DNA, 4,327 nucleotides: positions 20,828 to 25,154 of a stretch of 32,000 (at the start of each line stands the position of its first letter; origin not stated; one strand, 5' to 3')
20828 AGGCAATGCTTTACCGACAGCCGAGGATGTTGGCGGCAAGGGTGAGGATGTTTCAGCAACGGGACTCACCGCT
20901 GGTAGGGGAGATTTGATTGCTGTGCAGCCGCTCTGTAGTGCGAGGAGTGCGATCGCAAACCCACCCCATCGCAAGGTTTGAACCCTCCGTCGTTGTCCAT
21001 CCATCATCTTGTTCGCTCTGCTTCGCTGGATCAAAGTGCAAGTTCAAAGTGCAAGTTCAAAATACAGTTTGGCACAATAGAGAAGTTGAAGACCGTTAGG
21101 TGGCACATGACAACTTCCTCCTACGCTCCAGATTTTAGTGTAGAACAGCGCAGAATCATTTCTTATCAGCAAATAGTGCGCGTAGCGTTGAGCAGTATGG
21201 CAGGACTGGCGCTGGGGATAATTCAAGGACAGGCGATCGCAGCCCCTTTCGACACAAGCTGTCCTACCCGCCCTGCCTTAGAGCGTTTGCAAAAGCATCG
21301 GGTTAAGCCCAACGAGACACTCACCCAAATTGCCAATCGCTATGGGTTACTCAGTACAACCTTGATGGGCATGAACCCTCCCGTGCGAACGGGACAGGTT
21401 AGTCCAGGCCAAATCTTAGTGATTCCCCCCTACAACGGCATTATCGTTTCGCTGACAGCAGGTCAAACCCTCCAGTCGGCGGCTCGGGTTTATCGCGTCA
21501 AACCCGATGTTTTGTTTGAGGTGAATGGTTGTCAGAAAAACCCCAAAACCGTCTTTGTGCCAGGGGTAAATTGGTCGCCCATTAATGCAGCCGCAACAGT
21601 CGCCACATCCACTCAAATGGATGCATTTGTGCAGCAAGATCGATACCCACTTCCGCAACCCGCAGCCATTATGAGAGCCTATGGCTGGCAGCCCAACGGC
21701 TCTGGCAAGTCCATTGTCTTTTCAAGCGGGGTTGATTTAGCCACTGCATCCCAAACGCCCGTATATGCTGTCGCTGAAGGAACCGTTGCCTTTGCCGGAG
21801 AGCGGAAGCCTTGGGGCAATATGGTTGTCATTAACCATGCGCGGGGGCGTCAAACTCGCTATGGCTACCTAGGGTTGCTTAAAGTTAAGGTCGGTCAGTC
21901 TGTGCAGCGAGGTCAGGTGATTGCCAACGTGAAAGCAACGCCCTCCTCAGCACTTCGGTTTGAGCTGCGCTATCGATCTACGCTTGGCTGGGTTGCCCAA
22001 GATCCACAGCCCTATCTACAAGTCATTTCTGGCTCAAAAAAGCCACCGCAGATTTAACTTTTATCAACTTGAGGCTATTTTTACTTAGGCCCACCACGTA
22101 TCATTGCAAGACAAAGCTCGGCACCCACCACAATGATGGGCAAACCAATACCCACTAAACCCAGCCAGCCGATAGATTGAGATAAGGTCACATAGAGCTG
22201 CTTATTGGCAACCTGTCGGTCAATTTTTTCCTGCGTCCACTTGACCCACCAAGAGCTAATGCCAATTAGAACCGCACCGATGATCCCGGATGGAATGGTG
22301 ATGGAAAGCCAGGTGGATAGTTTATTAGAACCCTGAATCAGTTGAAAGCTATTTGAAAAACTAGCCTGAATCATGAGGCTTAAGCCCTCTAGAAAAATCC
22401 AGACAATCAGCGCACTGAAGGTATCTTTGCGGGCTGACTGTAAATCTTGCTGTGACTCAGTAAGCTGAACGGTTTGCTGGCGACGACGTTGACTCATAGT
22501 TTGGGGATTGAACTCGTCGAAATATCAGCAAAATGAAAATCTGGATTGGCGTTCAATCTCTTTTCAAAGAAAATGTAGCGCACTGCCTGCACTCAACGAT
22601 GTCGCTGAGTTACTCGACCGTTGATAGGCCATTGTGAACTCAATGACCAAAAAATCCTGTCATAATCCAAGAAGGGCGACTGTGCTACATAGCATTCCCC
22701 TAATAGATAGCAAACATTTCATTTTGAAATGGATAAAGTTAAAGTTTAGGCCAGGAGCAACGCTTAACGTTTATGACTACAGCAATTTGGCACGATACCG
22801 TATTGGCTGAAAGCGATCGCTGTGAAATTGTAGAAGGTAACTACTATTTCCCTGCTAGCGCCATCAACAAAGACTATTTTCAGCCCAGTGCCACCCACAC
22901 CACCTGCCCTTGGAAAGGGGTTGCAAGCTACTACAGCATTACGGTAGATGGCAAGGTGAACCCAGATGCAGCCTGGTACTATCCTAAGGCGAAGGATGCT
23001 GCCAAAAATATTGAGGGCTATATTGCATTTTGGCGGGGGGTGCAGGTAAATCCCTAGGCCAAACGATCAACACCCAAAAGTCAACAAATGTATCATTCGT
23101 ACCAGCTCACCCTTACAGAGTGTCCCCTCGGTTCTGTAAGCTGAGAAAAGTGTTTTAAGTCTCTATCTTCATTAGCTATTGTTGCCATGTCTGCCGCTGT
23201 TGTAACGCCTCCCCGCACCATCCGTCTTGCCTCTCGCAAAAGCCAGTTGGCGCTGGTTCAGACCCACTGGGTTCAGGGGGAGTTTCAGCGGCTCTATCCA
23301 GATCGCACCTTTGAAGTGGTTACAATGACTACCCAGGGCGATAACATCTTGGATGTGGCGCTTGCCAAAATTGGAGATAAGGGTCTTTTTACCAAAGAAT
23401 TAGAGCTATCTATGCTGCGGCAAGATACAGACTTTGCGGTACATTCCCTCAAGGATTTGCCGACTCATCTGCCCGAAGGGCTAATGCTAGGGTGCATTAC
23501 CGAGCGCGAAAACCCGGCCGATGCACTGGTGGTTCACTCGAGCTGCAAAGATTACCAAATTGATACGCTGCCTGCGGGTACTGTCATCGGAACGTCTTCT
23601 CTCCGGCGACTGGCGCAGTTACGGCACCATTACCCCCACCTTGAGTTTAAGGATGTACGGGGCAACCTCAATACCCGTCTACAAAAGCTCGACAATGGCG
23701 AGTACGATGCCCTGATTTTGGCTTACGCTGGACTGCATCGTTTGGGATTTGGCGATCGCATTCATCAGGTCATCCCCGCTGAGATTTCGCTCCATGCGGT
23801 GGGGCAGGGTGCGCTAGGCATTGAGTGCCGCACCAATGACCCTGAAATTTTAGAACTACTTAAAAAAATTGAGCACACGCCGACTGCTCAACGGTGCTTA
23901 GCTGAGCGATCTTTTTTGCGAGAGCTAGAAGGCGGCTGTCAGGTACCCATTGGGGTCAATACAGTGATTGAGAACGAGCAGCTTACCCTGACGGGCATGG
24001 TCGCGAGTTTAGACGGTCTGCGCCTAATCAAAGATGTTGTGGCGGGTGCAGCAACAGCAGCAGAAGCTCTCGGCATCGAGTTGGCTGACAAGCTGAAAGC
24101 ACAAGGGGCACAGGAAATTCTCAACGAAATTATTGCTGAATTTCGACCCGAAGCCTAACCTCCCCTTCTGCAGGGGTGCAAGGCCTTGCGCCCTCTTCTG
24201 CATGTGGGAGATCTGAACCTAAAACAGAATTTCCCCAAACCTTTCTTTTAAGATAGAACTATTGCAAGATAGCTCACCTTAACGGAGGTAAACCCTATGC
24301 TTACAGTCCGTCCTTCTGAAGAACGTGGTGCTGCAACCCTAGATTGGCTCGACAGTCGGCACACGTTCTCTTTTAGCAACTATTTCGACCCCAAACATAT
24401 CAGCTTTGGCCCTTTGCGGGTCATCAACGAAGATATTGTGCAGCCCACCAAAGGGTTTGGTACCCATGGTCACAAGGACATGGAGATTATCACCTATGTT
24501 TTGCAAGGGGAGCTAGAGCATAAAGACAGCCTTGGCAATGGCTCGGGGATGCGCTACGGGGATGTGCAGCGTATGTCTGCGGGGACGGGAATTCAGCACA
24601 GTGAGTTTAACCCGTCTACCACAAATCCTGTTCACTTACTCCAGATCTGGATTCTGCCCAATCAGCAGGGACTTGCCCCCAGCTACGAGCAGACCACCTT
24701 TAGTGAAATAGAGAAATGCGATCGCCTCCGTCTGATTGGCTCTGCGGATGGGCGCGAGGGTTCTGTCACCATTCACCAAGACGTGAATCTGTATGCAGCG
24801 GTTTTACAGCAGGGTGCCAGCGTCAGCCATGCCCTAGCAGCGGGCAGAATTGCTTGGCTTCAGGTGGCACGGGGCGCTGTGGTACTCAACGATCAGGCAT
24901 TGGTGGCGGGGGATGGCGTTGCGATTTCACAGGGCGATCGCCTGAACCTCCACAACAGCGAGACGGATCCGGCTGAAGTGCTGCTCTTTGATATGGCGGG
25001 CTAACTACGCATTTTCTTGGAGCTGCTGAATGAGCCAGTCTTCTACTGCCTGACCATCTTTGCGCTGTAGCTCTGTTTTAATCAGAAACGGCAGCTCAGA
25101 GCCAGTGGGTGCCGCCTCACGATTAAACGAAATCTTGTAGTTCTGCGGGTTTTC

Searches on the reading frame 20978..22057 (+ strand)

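Call 88: search_protein_families(library=pfam, proteins=[window:20978-22057:+], max_evalue=0.00001)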
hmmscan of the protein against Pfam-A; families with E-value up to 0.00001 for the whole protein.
window:20978-22057:+ (359 aa): 2 families
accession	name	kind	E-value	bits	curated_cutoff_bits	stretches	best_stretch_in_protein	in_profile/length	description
PF01551.29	Peptidase_M23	-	7.5e-23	81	28.7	1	248-333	2-90/96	Peptidase family M23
PF01476.26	LysM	-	4.9e-09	36.4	20.9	1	107-150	1-43/43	LysM domain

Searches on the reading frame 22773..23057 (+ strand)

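Call 66: search_protein_families(library=pfam, proteins=[window:22773-23057:+], max_evalue=0.001)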
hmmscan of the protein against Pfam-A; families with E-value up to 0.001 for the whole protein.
window:22773-23057:+ (94 aa): 1 family
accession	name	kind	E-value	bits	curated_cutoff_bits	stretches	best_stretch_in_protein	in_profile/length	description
PF04248.19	NTP_transf_9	-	3.9e-33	113.6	22.1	1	3-88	2-92/93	Domain of unknown function (DUF427)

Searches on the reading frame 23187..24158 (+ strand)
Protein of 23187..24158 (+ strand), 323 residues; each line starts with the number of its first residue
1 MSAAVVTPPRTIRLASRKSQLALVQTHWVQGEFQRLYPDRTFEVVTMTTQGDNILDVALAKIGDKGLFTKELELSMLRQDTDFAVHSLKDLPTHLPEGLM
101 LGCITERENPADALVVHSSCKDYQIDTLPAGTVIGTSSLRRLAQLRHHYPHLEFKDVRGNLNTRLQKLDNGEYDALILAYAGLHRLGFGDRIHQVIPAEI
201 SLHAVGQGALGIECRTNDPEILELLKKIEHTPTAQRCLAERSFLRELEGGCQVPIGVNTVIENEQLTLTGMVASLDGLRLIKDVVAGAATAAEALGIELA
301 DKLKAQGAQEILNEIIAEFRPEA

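Call 66: search_protein_families(library=pfam, proteins=[window:23187-24158:+], max_evalue=0.001)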
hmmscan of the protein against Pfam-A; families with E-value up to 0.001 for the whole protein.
window:23187-24158:+ (323 aa): 3 families
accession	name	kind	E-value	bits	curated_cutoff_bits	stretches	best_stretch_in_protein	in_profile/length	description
PF01379.25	Porphobil_deam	-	3.1e-83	278.8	22.1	1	12-222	1-206/207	Porphobilinogen deaminase, dipyromethane cofactor binding domain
PF03900.20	Porphobil_deamC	-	2.1e-22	79.7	26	1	235-304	2-73/74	Porphobilinogen deaminase, C-terminal domain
PF03466.25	LysR_substrate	-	0.00093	19.1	28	0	139-179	22-62/209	LysR substrate binding domain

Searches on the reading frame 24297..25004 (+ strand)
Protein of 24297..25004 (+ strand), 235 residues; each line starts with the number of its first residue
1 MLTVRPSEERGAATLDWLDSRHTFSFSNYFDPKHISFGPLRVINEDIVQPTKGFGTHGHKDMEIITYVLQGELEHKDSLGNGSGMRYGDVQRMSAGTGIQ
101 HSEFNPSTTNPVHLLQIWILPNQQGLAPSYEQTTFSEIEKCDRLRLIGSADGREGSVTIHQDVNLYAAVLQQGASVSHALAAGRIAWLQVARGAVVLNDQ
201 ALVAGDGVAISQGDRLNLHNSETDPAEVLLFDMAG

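Call 66: search_protein_families(library=pfam, proteins=[window:24297-25004:+], max_evalue=0.001)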
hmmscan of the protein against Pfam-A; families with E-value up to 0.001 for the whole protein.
window:24297-25004:+ (235 aa): 3 families
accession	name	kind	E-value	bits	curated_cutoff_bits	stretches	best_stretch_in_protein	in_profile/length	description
PF02678.22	Pirin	-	6.9e-35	119.8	26.1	1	9-119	7-108/108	Pirin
PF17954.7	Pirin_C_2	-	1.5e-27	96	22.9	1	146-233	1-86/86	Quercetinase C-terminal cupin domain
PF07883.17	Cupin_2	-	3.1e-06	27.3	27.2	0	48-117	5-69/70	Cupin domain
